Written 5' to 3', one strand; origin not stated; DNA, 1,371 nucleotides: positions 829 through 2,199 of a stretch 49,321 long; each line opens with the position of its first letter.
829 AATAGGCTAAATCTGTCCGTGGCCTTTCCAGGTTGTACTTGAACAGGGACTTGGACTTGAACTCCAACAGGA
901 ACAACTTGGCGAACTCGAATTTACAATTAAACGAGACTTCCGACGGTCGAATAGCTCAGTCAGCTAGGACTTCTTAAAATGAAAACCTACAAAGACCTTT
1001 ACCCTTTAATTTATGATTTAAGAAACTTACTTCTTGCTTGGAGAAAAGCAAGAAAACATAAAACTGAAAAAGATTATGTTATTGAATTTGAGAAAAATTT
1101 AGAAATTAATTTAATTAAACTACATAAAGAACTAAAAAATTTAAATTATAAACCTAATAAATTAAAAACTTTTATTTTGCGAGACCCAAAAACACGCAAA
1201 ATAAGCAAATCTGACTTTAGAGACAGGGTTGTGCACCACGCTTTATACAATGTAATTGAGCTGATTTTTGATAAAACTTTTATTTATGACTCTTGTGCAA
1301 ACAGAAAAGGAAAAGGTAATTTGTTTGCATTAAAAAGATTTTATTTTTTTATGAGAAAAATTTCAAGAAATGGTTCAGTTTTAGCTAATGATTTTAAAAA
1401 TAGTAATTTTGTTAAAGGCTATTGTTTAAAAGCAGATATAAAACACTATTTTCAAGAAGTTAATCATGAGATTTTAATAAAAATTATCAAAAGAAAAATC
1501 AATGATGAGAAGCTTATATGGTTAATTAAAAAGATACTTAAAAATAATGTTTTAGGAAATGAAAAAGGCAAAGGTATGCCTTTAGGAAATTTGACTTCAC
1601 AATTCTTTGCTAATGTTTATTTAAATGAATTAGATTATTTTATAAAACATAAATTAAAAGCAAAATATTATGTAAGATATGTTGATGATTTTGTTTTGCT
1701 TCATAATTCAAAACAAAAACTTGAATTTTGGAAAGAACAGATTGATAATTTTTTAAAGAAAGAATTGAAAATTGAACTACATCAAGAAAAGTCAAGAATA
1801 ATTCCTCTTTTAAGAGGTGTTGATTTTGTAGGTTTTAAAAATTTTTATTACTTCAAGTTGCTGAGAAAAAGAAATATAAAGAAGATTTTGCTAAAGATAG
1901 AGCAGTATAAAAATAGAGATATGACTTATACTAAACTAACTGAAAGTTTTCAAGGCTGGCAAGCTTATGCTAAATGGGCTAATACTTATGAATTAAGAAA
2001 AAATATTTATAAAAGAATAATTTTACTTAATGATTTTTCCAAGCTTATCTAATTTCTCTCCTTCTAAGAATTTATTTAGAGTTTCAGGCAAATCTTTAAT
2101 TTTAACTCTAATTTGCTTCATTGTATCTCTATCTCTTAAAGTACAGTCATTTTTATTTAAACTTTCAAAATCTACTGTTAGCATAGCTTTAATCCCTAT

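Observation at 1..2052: Complete diversity-generating retroelement with an adenine-only VR/TR mismatch pattern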

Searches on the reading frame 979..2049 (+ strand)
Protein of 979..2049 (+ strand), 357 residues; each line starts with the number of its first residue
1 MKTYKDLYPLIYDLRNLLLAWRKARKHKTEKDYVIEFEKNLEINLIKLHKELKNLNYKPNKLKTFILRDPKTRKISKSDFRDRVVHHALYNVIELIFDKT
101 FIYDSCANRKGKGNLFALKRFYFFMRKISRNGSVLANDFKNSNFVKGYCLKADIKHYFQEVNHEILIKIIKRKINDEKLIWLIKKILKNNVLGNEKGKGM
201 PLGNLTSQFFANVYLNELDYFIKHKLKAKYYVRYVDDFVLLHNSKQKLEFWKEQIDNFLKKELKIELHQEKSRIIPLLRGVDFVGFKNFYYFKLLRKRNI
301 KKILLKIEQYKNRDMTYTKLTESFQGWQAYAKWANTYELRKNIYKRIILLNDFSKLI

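Call 6: search_protein_families(library=pfam, proteins=[window:979-2049:+], max_evalue=1)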
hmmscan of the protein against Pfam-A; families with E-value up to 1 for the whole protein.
window:979-2049:+ (357 aa): 2 families
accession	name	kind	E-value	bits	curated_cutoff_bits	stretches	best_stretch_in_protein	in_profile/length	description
PF00078.32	RVT_1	-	2.5e-16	60.5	29.6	1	71-286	8-203/205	Reverse transcriptase (RNA-dependent DNA polymerase)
PF19622.4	DUF6127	-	0.091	13.3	27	1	11-27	33-49/63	Family of unknown function (DUF6127)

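Call 7: search_protein_families(library=ncbifam, proteins=[window:979-2049:+], max_evalue=1)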
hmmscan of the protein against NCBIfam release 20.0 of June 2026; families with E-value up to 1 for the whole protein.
window:979-2049:+ (357 aa): 5 families
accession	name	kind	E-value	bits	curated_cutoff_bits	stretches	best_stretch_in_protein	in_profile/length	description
TIGR04416.1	group_II_RT_mat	equivalog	5e-42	144.3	300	1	16-346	3-340/353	group II intron reverse transcriptase/maturase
NF041747.1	Drt3a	equivalog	1.6e-16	60.6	200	1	148-330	112-302/412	antiviral reverse transcriptase Drt3a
NF038233.2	retron_St85_RT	exception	2.5e-13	50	235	1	147-332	89-274/289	retron St85 family RNA-directed DNA polymerase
NF041746.1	Drt2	equivalog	8.7e-10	38.3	390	1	189-276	213-300/416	antiviral reverse transcriptase Drt2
NF002081.0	PRK00913.3-3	equivalog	0.74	8.5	485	0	22-101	8-87/485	leucyl aminopeptidase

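Call 8: search_solved_structures(query=window:979-2049:+, max_evalue=0.001, show_alignments=2)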
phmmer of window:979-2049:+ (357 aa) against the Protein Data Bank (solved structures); distinct sequences matched with E-value up to 0.001: 10.
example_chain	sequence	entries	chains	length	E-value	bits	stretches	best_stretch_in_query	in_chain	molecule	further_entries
8ub7_A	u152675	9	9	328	7.5e-38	133.6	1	3-339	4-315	Reverse transcriptase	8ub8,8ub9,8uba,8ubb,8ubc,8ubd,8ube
5g2x_C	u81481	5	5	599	7.9e-17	64.5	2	148-278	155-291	GROUP II INTRON-ENCODED PROTEIN LTRA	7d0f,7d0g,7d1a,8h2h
5hhj_A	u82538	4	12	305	3.1e-16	62.5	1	131-292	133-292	Retron-type reverse transcriptase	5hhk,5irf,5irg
6ar1_A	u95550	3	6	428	4.8e-16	61.9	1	147-317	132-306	GsI-IIC RT | Trt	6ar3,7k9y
7uim_D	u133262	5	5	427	1.5e-14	57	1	146-313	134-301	Group II intron reverse transcriptase/maturase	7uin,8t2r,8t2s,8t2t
5hhl_A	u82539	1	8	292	1.8e-14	56.7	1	146-291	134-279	Retron-type reverse transcriptase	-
6me0_C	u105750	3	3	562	1.1e-13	54.1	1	147-318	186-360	Maturase reverse transcriptase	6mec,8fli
8bgj_A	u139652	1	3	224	7.4e-13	51.4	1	121-284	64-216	RNA-directed DNA polymerase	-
7kft_D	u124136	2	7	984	9.1e-08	34.7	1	146-286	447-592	Cas6-RT-Cas1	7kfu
9z6y_A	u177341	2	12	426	2e-05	27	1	150-260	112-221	Drt3a reverse transcriptase protein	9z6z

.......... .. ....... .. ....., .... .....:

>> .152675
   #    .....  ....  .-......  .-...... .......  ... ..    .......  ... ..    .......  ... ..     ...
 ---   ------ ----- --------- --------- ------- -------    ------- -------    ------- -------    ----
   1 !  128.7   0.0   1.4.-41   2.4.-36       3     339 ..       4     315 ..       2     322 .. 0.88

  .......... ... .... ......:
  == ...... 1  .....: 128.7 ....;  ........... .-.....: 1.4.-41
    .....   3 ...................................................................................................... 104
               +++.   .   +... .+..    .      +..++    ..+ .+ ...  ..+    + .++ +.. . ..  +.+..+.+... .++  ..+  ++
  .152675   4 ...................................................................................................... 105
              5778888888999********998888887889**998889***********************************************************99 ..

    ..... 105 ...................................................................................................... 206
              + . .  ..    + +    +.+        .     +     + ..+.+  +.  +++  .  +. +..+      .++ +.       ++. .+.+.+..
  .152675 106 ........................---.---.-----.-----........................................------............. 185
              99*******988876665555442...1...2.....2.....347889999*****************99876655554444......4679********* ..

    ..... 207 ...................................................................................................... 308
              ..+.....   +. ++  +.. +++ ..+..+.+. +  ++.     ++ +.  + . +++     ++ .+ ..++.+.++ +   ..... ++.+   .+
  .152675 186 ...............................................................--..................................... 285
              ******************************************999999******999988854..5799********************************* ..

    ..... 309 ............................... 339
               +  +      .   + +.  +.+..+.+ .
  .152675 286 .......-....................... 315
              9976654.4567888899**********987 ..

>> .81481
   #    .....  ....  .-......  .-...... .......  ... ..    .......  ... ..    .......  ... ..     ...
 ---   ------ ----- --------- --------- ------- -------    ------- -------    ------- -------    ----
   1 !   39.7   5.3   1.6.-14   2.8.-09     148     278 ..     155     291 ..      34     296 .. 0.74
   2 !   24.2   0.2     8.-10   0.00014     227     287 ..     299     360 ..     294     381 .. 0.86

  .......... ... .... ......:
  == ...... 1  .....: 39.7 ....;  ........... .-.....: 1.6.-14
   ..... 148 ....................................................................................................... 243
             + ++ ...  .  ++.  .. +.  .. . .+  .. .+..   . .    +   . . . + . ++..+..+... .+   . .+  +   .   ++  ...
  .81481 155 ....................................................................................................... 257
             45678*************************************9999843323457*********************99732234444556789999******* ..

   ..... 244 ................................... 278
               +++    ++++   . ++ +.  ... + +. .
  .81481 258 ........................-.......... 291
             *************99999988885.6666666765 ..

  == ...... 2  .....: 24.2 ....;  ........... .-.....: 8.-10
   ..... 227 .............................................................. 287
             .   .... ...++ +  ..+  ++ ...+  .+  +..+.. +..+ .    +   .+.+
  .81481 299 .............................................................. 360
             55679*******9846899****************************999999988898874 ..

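Call 9: find_encoding_contigs(protein=window:979-2049:+, flank=10000, max_places=10)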
Protein window:979-2049:+ (357 aa): 1 contig read that carries it; 1 place shown.
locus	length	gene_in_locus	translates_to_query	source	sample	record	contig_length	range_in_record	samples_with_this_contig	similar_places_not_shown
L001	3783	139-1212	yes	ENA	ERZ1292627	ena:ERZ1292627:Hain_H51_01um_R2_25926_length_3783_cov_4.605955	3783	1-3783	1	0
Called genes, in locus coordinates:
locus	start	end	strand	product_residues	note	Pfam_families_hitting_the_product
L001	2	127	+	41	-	?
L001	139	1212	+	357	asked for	PF00078:RVT_1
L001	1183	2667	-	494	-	PF28494:GlyRS_ins_1 (faint), PF00587:tRNA-synt_2b, PF03129:HGTP_anticodon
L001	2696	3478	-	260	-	-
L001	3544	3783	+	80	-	?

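Call 45: find_homologous_proteins(query=window:979-2049:+, max_evalue=1e-10)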
Query window:979-2049:+ (357 aa): 7980 proteins with E <= 1e-10 among 8000 candidates; the best 120 are listed.
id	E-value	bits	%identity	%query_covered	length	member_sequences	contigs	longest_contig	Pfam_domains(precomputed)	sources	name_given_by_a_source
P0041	1.4e-228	776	99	100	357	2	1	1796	PF00078.33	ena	-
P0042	3.8e-163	561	76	95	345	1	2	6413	PF00078.33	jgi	jgi:retron-type reverse transcriptase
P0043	6.8e-161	553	73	97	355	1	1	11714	PF00078.33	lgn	-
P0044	1.4e-159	549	71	97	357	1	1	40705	PF00078.33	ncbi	-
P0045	2.4e-158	545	72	96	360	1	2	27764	PF00078.33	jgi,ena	-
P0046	7.3e-158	543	70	97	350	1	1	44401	PF00078.33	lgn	-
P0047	1.0e-157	543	72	97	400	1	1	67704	PF00078.33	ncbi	-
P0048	1.0e-157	543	72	97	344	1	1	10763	PF00078.33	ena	-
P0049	6.5e-157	540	72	97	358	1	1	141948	PF00078.33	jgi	-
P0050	1.2e-156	539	71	97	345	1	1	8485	PF00078.33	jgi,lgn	jgi:retron-type reverse transcriptase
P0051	2.7e-156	538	74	92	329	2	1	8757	PF00078.33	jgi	jgi:retron-type reverse transcriptase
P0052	2.9e-156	538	70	99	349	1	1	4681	PF00078.33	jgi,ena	-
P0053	9.3e-156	536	69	97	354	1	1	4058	PF00078.33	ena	-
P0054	1.4e-155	536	70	97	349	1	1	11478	PF00078.33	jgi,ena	-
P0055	1.7e-155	535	71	97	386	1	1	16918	PF00078.33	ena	-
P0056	1.8e-155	535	71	97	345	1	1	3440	PF00078.33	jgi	jgi:retron-type reverse transcriptase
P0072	8.2e-152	523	72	95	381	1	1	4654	PF00078.33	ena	-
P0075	1.3e-151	523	71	97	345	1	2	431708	PF00078.33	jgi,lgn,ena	-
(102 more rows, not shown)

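Call 46: find_encoding_contigs(protein=P0041, flank=3000, max_places=5)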
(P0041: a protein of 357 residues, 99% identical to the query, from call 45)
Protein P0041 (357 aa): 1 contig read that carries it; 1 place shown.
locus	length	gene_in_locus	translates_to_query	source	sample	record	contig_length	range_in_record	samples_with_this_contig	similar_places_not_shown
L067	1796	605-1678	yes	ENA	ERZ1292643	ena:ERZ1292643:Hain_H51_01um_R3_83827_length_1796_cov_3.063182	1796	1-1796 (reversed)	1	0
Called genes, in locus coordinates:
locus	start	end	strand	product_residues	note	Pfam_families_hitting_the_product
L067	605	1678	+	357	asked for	PF00078:RVT_1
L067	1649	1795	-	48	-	?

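Call 47: find_encoding_contigs(protein=P0042, flank=3000, max_places=3)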
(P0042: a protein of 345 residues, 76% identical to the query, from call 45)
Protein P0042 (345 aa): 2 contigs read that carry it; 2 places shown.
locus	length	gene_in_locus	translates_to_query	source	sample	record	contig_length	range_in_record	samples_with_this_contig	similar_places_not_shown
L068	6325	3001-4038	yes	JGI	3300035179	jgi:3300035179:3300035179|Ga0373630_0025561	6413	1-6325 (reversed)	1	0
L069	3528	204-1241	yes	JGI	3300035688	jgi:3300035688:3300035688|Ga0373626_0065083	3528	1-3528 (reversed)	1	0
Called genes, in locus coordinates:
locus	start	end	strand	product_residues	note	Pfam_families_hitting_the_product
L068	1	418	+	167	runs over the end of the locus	?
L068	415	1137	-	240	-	PF01757:Acyl_transf_3 (faint), PF07786:HGSNAT_cat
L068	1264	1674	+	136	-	PF01092:Ribosomal_S6e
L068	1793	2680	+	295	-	-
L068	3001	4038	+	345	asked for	PF00078:RVT_1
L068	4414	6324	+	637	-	?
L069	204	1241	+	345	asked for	PF00078:RVT_1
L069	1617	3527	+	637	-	?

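Call 48: find_encoding_contigs(protein=P0043, flank=3000, max_places=3)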
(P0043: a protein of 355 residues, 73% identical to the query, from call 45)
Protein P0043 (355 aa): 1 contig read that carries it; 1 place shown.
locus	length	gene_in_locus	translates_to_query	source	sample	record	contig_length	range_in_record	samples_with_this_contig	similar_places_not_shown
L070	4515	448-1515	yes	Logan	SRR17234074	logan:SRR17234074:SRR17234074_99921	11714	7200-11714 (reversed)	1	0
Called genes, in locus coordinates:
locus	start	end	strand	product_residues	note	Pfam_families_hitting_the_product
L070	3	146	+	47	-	?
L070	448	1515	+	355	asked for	PF00078:RVT_1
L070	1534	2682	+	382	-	PF14528:LAGLIDADG_3 (faint)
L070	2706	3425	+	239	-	PF00149:Metallophos, PF12850:Metallophos_2 (weak)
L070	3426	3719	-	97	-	PF21473:OB_Ssb-like (weak)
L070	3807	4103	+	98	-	-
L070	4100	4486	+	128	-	-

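Call 58: find_encoding_contigs(protein=P0044, flank=2500, max_places=3)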
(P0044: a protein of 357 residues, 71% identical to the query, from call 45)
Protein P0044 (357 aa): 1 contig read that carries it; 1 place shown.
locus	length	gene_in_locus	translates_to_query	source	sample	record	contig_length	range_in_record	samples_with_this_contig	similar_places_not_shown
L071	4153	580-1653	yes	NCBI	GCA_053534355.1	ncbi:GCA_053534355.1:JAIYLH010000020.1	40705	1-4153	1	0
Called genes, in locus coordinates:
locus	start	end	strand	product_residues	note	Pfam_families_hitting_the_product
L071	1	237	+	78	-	?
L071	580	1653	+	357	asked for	PF00078:RVT_1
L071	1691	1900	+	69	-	-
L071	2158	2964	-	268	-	PF01978:TrmB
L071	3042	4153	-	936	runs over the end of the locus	PF00133:tRNA-synt_1, PF09334:tRNA-synt_1g (faint), PF08264:Anticodon_1, PF19302:DUF5915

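Call 59: find_encoding_contigs(protein=P0045, flank=2500, max_places=3)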
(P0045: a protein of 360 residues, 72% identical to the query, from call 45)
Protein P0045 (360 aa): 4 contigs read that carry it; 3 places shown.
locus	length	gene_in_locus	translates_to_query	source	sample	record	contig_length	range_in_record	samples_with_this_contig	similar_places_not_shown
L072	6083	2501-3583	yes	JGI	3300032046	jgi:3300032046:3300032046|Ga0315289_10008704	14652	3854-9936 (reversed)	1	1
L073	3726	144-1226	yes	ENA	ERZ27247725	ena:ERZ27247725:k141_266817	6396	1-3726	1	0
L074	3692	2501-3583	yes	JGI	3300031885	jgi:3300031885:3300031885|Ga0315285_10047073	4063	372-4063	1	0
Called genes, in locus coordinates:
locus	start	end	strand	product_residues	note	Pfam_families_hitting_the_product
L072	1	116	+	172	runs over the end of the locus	PF01850:PIN (weak)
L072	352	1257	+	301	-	PF01926:MMR_HSR1, PF02421:FeoB_N, PF02824:TGS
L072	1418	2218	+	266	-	-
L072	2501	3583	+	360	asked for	PF00078:RVT_1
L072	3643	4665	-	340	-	PF24827:AstE_AspA_cat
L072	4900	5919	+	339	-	PF02355:SecD_SecF_C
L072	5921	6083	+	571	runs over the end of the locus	PF00595:PDZ (weak), PF17820:PDZ_6 (weak), PF02355:SecD_SecF_C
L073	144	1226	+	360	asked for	PF00078:RVT_1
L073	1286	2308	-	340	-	PF24827:AstE_AspA_cat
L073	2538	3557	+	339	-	PF02355:SecD_SecF_C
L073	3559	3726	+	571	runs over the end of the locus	PF00595:PDZ (weak), PF02355:SecD_SecF_C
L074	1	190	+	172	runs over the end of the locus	PF01850:PIN (weak)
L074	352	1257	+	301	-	PF01926:MMR_HSR1, PF02421:FeoB_N, PF02824:TGS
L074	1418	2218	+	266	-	-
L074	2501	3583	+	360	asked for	PF00078:RVT_1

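Call 60: find_encoding_contigs(protein=P0051, flank=2500, max_places=3)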
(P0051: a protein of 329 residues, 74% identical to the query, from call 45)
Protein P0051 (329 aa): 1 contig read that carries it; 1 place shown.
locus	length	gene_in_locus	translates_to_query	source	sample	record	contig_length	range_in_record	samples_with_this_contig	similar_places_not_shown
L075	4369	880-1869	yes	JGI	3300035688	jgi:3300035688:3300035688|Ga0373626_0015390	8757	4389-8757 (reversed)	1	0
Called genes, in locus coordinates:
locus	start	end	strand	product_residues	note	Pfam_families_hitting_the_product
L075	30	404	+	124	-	-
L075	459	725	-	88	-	PF12840:HTH_20 (weak), PF14947:HTH_45 (weak)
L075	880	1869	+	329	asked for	PF00078:RVT_1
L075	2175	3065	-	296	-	-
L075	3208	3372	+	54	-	-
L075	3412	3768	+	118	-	-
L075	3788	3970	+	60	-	-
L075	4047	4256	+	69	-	-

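Call 67: find_encoding_contigs(protein=P0050, flank=2000, max_places=4)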
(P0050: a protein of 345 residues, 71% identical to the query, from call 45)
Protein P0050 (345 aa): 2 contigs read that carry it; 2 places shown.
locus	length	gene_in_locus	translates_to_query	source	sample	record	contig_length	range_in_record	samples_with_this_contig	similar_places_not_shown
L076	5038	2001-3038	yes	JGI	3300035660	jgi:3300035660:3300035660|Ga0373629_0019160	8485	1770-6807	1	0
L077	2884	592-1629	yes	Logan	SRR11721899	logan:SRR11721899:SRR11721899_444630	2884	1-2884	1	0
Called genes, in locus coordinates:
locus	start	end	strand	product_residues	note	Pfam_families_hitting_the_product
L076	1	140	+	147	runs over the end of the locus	PF01092:Ribosomal_S6e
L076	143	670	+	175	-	PF01928:CYTH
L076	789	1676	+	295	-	-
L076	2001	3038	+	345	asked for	PF00078:RVT_1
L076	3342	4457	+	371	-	-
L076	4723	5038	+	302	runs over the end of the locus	PF00009:GTP_EFTU, PF03144:GTP_EFTU_D2 (weak), PF09173:eIF2_C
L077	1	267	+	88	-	?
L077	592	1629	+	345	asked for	PF00078:RVT_1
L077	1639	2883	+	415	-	?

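Call 68: find_encoding_contigs(protein=P0075, flank=2000, max_places=4)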
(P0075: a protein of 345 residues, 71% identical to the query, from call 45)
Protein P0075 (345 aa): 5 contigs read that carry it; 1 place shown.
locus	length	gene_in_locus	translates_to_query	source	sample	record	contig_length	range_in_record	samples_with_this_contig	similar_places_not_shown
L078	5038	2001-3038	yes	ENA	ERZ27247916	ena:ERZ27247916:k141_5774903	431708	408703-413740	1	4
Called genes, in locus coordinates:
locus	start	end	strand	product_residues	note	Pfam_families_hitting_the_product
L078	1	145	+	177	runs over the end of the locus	PF02834:LigT_PEase, PF10469:AKAP7_NLS, PF13563:2_5_RNA_ligase2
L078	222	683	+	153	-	PF01092:Ribosomal_S6e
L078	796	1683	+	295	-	-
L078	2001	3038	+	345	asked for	PF00078:RVT_1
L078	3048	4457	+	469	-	-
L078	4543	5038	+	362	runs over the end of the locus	PF00009:GTP_EFTU, PF09173:eIF2_C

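Call 69: find_encoding_contigs(protein=P0048, flank=2000, max_places=4)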
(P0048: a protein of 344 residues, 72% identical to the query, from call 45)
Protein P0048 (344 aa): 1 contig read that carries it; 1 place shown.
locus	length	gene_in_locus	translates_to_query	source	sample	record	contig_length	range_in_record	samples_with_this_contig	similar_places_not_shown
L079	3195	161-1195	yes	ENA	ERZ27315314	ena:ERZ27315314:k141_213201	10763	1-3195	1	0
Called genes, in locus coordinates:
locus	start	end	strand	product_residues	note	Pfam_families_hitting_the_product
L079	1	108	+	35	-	?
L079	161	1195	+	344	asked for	PF00078:RVT_1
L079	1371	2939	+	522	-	-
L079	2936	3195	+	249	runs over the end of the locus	PF00149:Metallophos (weak)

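Call 70: find_encoding_contigs(protein=P0056, flank=2000, max_places=4)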
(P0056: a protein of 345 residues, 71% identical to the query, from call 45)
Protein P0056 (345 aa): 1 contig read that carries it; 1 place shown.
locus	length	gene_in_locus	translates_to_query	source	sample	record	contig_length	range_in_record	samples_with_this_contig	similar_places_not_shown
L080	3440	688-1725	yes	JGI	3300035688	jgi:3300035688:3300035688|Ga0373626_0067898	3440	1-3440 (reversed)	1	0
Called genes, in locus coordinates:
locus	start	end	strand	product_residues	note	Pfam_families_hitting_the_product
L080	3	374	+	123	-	?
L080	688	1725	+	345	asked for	PF00078:RVT_1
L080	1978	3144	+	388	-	-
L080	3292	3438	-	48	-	?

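Call 94: search_protein_families(library=pfam, proteins=[L068:4414-6321:+, L076:3342-4454:+, L078:3048-4454:+], max_evalue=0.001)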
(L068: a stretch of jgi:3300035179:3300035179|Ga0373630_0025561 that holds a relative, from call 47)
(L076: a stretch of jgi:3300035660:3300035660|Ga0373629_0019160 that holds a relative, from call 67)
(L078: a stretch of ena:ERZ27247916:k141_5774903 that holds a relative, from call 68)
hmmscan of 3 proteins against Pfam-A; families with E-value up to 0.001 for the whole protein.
L068:4414-6321:+ (636 aa): 4 families
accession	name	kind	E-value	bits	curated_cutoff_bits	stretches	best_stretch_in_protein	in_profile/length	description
PF14890.11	Intein_splicing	-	5.5e-16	59.2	35.8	1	2-540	66-155/155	Intein splicing domain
PF14528.11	LAGLIDADG_3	-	9.9e-12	45.4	22.5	1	264-338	3-82/82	LAGLIDADG-like domain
PF00009.33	GTP_EFTU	-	3.2e-06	27.3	26.5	1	553-635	45-104/188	Elongation factor Tu GTP binding domain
PF01381.28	HTH_3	-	1.4e-05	25.5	23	0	84-118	3-37/55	Helix-turn-helix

L076:3342-4454:+ (371 aa): 0 families

L078:3048-4454:+ (469 aa): 0 families

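Call 97: find_encoding_contigs(protein=P0072, flank=2000, max_places=4)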
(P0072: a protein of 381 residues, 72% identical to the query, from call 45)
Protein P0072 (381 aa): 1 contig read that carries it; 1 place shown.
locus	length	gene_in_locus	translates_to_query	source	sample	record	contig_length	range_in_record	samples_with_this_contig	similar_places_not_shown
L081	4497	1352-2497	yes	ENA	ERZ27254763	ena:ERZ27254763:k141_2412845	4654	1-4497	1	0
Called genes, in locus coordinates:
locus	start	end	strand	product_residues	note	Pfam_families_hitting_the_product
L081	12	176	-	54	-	-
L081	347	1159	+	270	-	-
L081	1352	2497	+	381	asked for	PF00078:RVT_1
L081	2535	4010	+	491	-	PF12844:HTH_19 (faint)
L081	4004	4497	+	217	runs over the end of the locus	?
